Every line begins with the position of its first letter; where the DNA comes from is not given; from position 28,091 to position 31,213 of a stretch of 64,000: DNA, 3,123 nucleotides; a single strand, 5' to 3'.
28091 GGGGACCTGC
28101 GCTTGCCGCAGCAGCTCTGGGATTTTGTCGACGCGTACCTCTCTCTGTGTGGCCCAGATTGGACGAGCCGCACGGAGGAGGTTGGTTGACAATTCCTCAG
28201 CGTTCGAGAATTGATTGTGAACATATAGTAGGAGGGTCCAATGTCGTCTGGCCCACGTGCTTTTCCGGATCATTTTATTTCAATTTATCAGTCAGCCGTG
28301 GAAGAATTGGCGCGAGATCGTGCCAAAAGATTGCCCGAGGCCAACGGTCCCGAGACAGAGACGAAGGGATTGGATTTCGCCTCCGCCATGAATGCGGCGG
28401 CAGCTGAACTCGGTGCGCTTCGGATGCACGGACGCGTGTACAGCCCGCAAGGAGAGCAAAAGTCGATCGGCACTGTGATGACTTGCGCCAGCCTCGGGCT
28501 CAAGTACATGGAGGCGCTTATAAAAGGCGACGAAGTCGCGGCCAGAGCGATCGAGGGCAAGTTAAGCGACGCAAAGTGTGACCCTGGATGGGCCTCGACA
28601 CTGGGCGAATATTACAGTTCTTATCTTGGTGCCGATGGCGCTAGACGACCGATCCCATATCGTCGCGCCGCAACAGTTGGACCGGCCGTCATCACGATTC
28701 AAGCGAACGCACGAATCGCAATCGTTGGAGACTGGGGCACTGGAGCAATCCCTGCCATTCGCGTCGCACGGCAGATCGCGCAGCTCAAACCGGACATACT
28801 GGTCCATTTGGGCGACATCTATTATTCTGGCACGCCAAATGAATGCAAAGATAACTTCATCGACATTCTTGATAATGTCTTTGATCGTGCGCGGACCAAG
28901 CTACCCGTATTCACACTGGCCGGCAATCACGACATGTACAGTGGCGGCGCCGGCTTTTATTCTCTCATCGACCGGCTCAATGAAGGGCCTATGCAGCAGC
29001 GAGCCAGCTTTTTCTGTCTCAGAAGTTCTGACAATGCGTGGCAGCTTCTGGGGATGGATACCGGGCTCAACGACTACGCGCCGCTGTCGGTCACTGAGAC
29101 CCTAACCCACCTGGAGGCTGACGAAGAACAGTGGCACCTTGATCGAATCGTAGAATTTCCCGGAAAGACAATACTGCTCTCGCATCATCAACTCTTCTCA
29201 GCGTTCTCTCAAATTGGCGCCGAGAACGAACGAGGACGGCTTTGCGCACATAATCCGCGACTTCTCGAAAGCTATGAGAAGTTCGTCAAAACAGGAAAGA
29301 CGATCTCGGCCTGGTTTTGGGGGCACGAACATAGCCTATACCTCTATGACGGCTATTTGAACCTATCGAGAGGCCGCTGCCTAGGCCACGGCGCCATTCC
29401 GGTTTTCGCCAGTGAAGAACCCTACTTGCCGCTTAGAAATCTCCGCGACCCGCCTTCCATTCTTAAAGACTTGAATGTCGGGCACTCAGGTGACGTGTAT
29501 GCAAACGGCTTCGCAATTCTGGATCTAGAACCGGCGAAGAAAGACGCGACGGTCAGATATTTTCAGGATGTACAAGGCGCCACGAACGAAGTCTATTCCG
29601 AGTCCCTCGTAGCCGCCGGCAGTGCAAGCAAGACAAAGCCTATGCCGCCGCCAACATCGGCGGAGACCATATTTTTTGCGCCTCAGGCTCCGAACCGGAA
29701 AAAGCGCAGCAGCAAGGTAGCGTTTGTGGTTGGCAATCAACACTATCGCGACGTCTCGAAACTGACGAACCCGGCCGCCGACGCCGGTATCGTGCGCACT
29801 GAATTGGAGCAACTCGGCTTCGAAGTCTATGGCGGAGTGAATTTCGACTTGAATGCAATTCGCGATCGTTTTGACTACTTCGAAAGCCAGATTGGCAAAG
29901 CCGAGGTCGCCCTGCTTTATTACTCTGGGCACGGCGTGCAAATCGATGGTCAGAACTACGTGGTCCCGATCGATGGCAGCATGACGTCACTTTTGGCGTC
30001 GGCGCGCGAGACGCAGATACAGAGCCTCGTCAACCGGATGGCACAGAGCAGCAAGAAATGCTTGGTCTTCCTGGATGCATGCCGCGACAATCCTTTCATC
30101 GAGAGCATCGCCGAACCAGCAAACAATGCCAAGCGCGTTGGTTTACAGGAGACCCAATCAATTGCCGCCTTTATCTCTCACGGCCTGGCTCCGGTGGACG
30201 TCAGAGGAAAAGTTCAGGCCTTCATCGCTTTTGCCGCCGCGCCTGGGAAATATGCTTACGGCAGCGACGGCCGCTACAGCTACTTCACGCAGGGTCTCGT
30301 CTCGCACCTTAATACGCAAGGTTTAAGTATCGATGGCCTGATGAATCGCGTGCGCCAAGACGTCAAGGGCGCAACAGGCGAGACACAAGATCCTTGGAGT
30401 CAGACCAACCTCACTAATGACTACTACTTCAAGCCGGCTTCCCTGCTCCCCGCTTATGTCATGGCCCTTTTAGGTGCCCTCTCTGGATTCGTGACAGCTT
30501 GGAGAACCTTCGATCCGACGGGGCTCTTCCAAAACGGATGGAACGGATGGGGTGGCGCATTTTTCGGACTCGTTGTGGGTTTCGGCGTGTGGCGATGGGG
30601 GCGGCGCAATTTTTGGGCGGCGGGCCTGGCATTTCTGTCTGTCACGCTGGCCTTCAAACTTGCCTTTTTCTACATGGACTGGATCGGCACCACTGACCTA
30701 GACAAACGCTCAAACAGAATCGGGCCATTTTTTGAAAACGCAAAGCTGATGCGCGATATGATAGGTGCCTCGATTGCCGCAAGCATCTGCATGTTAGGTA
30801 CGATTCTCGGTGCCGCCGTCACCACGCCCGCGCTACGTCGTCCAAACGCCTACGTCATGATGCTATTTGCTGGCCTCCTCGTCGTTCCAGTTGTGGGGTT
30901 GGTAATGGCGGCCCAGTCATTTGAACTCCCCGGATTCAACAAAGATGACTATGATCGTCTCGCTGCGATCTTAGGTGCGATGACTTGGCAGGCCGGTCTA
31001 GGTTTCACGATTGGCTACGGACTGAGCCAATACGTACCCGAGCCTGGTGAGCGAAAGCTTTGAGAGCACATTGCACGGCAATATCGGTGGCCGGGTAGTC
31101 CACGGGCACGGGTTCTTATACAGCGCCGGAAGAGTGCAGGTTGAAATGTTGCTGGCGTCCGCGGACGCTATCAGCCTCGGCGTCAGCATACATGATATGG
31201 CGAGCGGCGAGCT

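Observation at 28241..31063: Phosphoesterase-caspase-membrane tri-domain protein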

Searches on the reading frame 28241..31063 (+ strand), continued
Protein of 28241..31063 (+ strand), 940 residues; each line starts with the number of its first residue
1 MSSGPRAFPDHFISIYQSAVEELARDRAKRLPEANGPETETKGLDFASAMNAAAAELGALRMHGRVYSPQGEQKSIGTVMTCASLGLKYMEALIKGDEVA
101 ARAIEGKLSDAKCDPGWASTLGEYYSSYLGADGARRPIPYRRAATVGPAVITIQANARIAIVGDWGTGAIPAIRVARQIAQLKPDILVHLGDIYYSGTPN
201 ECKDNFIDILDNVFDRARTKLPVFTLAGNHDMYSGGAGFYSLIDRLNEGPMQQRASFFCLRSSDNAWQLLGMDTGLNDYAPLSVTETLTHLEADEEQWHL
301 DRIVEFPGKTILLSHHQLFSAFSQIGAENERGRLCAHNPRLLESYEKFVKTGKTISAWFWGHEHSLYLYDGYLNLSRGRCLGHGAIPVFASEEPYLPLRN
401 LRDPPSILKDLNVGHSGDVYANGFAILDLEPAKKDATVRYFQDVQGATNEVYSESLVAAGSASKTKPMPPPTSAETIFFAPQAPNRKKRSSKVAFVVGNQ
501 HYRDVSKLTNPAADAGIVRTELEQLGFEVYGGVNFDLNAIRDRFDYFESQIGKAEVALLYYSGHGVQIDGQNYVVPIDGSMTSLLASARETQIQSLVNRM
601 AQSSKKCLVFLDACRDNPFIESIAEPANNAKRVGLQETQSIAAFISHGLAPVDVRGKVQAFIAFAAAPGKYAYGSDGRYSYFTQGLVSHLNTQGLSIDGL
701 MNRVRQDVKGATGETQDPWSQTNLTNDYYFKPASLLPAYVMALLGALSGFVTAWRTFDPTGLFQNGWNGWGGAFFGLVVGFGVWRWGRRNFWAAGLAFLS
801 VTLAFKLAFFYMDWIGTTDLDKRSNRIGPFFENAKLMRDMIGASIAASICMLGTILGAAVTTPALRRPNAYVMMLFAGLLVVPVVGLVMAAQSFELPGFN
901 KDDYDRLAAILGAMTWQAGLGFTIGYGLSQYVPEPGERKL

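Call 63: search_protein_families(library=pfam, proteins=[L080:7764-9644:+, L081:7874-9745:+, L083:11272-13155:+, L048:396-3956:-, L077:8341-9744:+, L077:6907-8313:+, L079:1557-2888:+, L081:12365-14308:+], max_evalue=0.01)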
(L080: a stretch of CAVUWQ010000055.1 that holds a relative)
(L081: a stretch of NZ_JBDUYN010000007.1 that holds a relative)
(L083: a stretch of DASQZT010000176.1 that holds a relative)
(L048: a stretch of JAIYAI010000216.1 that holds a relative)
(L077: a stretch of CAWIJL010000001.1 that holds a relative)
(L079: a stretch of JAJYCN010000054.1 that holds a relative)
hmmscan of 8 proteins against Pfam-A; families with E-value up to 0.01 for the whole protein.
L080:7764-9644:+ (626 aa): 3 families
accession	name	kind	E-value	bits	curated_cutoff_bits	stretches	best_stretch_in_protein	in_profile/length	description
PF21419.2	RoxA-like_Cyt-c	-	8.4e-17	60.9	26.7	1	527-565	1-38/39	RoxA-like, cytochrome c-like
PF00034.26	Cytochrom_C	-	8.7e-08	33.8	21.3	1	461-626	2-89/90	Cytochrome c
PF13442.11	Cytochrome_CBB3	-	4.2e-06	27.4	27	1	459-482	2-24/68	Cytochrome C oxidase, cbb3-type, subunit III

L081:7874-9745:+ (623 aa): 4 families
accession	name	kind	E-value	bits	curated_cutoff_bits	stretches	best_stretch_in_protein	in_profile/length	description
PF21419.2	RoxA-like_Cyt-c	-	1.5e-16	60.1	26.7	1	524-562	1-38/39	RoxA-like, cytochrome c-like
PF13442.11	Cytochrome_CBB3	-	9.2e-09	36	27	1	457-509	3-51/68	Cytochrome C oxidase, cbb3-type, subunit III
PF00034.26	Cytochrom_C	-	2.4e-06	29.2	21.3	0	457-475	1-19/90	Cytochrome c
PF14495.11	Cytochrom_C550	-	0.0003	20.9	27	0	455-482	24-51/136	Cytochrome c-550 domain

L083:11272-13155:+ (627 aa): 3 families
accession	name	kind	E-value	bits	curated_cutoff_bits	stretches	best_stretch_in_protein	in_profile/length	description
PF21419.2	RoxA-like_Cyt-c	-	5.8e-13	48.6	26.7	1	528-566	1-38/39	RoxA-like, cytochrome c-like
PF00034.26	Cytochrom_C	-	3.3e-07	32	21.3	1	461-489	1-30/90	Cytochrome c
PF13442.11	Cytochrome_CBB3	-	4.5e-06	27.3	27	1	460-497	2-35/68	Cytochrome C oxidase, cbb3-type, subunit III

L048:396-3956:- (1186 aa): 14 families
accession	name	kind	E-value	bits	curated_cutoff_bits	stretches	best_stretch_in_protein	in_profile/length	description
PF13191.12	AAA_16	-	3e-26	93.4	32.6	1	357-539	1-166/167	AAA ATPase domain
PF00211.25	Guanylate_cyc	-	2.2e-13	50.6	21.9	1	155-323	8-173/183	Adenylate and Guanylate cyclase catalytic domain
PF13424.12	TPR_12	-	9.2e-09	35.8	30.1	2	1063-1128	10-77/77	Tetratricopeptide repeat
PF17874.7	TPR_MalT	-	9.2e-07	28.9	45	1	937-1092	41-197/336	MalT-like TPR region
PF07719.23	TPR_2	-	3.5e-06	27.2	27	0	1100-1126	5-31/34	Tetratricopeptide repeat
PF13240.11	Zn_Ribbon_1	-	1.9e-05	24.8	25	1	102-123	2-23/23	zinc-ribbon domain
PF12773.13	DZR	-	2.2e-05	24.9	27.3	1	81-120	18-45/45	Double zinc ribbon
PF13374.12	TPR_10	-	3.4e-05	24.1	27.5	0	1104-1128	10-34/42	Tetratricopeptide repeat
PF13401.12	AAA_22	-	5.7e-05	23.9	27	1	381-528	6-104/130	AAA domain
PF13248.11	Zn_ribbon_3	-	7.5e-05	22.5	27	1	101-121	4-24/26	zinc-ribbon domain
PF14559.12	TPR_19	-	0.00028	21.6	25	1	1069-1139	4-67/68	Tetratricopeptide repeat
PF24463.1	DUF7577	-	0.00051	20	28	1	101-124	4-27/27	Domain of unknown function (DUF7577)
PF05729.18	NACHT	-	0.0013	19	26.7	0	381-407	1-27/167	NACHT domain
PF07721.20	TPR_4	-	0.0017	19.2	27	0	1097-1121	2-26/26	Tetratricopeptide repeat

L077:8341-9744:+ (467 aa): 1 family
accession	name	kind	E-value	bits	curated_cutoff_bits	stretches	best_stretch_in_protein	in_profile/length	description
PF00082.27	Peptidase_S8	-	2e-48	165.6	21.8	1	141-456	1-288/288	Subtilase family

L077:6907-8313:+ (468 aa): 3 families
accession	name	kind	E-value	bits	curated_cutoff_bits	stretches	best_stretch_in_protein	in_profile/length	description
PF21419.2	RoxA-like_Cyt-c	-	3.8e-17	62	26.7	1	369-407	1-38/39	RoxA-like, cytochrome c-like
PF00034.26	Cytochrom_C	-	6.4e-08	34.2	21.3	1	301-338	1-39/90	Cytochrome c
PF13442.11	Cytochrome_CBB3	-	3.5e-07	30.9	27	1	299-354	1-52/68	Cytochrome C oxidase, cbb3-type, subunit III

L079:1557-2888:+ (443 aa): 1 family
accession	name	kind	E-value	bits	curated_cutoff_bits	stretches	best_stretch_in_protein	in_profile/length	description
PF00082.27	Peptidase_S8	-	4.3e-46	158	21.8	1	119-432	1-288/288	Subtilase family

L081:12365-14308:+ (647 aa): 5 families
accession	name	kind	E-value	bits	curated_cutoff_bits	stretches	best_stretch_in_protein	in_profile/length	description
PF05199.19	GMC_oxred_C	-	1.7e-20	74.4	24.6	1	502-634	1-139/139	GMC oxidoreductase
PF00732.25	GMC_oxred_N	-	1.2e-13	51.8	23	1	266-409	80-218/218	GMC oxidoreductase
PF13450.12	NAD_binding_8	-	2.8e-05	24.7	21.9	1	12-51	1-40/68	NAD(P)-binding Rossmann-like domain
PF01266.30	DAO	-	0.00094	19.2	27.9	1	9-43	1-37/353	FAD dependent oxidoreductase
PF07992.20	Pyr_redox_2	-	0.0012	18.8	26.1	1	8-39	1-32/291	Pyridine nucleotide-disulphide oxidoreductase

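Call 85: find_encoding_contigs(protein=window:28241-31063:+, flank=2000, max_places=3)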
Protein window:28241-31063:+ (940 aa): no gene with exactly this product is on record in the collection.

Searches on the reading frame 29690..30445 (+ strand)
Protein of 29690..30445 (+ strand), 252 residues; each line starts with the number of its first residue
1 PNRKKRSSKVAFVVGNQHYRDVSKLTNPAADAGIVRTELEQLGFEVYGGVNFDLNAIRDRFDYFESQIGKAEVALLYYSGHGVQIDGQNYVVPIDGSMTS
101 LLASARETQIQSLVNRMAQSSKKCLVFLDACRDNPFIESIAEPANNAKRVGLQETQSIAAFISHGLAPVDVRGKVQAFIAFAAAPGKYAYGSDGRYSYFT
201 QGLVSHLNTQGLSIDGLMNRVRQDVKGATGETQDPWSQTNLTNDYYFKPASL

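Call 71: search_solved_structures(query=window:29690-30445:+, max_evalue=0.01, show_alignments=4)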
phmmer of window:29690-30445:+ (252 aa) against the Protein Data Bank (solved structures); distinct sequences matched with E-value up to 0.01: 15.
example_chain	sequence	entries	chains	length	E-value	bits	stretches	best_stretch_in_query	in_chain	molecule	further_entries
3v4o_A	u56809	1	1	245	6.5e-12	48.9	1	7-134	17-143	Mucosa-associated lymphoid tissue lymphoma translocation protein 1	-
9mkc_A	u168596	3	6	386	1.9e-11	47.3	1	7-134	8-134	Mucosa-associated lymphoid tissue lymphoma translocation protein 1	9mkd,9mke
8v4x_A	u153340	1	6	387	1.9e-11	47.3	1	7-134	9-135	Mucosa-associated lymphoid tissue lymphoma translocation protein 1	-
38go_A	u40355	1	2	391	1.9e-11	47.3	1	7-134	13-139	Mucosa-associated lymphoid tissue lymphoma translocation protein 1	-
3v55_A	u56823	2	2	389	1.9e-11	47.3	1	7-134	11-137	Mucosa-associated lymphoid tissue lymphoma translocation protein 1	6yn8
6f7i_A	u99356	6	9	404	2e-11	47.2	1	7-134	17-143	Mucosa-associated lymphoid tissue lymphoma translocation protein 1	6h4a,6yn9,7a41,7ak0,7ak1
7pav_A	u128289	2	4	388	2.4e-11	47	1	8-134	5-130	Mucosa-associated lymphoid tissue lymphoma translocation protein 1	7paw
4i1p_A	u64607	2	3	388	2.4e-11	47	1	8-134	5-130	Mucosa-associated lymphoid tissue lymphoma translocation protein 1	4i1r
3uo8_B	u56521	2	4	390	2.4e-11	47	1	8-134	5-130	Mucosa-associated lymphoid tissue lymphoma translocation protein 1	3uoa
3v4l_A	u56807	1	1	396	6.3e-09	39.1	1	7-134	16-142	Mucosa-associated lymphoid tissue lymphoma translocation protein 1 homolog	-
2ql5_B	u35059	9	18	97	0.0067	19.4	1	177-225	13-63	Caspase-7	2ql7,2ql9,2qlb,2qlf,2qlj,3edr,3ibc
1i51_B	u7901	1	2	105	0.0077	19.1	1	177-225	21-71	CASPASE-7 SUBUNIT P11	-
4jb8_B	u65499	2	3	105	0.0081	19.1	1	177-225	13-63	Caspase-7 subunit p11 | Caspase-7 subunit p10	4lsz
6pdq_B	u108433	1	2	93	0.0084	19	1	175-226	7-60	Ancestral Effector Caspase-3/6/7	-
4zvu_B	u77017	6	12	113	0.0092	18.9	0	177-225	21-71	Caspase-7 | Caspase-7 subunit p11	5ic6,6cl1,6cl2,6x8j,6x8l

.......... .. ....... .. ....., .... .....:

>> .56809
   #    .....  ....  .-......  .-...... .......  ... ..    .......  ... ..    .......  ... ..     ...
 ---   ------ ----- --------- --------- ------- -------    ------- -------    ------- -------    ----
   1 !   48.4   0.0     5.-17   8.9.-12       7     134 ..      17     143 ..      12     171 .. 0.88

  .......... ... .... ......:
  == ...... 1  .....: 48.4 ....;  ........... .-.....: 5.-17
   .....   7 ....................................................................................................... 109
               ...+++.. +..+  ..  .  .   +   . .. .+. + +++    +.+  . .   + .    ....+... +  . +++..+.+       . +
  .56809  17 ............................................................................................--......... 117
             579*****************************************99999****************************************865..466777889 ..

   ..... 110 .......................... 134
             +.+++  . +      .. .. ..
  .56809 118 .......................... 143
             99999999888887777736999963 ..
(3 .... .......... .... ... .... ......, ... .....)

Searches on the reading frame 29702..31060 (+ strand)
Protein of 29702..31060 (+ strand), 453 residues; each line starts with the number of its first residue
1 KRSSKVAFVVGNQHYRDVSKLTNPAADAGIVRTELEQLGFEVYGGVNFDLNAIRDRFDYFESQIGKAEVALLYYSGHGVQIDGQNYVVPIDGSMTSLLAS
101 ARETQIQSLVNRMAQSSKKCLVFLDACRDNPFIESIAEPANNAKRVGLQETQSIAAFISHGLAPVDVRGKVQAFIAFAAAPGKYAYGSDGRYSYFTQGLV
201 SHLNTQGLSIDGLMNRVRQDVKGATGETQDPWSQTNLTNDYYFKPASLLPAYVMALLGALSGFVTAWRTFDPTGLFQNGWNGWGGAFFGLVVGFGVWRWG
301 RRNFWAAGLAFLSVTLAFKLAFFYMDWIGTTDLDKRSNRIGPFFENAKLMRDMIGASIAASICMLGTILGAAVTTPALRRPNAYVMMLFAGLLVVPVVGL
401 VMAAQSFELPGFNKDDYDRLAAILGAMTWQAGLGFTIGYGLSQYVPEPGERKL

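Call 94: find_related_loci(query=A4, collection=metagenome_contigs, flank=10000)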
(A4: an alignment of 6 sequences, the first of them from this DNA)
Query A4 (453 aa) in metagenome_contigs; peptide patterns used: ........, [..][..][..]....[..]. (x = any residue, [..] = any of these).
600 stretches matched a pattern (row limit reached: there are more); 555 encode a relative of the query (tblastn E <= 1e-3); the best 80 are kept; 80 distinct loci.
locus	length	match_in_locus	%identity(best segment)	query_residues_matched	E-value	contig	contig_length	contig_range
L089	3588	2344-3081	39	5-259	5e-49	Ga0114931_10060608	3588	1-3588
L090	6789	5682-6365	38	5-243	3e-48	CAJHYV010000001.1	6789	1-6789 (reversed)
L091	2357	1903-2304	60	3-136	1e-48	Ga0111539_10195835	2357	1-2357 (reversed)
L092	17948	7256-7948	39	5-246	1e-46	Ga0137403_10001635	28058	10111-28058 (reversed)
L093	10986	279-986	36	1-247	6e-46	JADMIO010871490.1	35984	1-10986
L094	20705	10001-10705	37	2-247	1e-45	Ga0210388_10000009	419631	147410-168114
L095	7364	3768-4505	37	1-256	3e-45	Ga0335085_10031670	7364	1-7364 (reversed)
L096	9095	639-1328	37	4-245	9e-45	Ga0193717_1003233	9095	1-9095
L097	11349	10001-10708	38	3-251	1e-44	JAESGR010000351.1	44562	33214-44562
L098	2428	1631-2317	37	5-244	1e-44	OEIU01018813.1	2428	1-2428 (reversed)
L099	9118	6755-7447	35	3-247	2e-44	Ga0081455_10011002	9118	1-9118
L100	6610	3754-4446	39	5-246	4e-44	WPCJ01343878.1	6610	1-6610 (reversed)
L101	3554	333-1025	36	5-246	1e-43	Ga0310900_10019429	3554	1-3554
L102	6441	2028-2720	37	3-247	1e-43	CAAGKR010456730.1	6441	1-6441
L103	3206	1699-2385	38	3-243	1e-43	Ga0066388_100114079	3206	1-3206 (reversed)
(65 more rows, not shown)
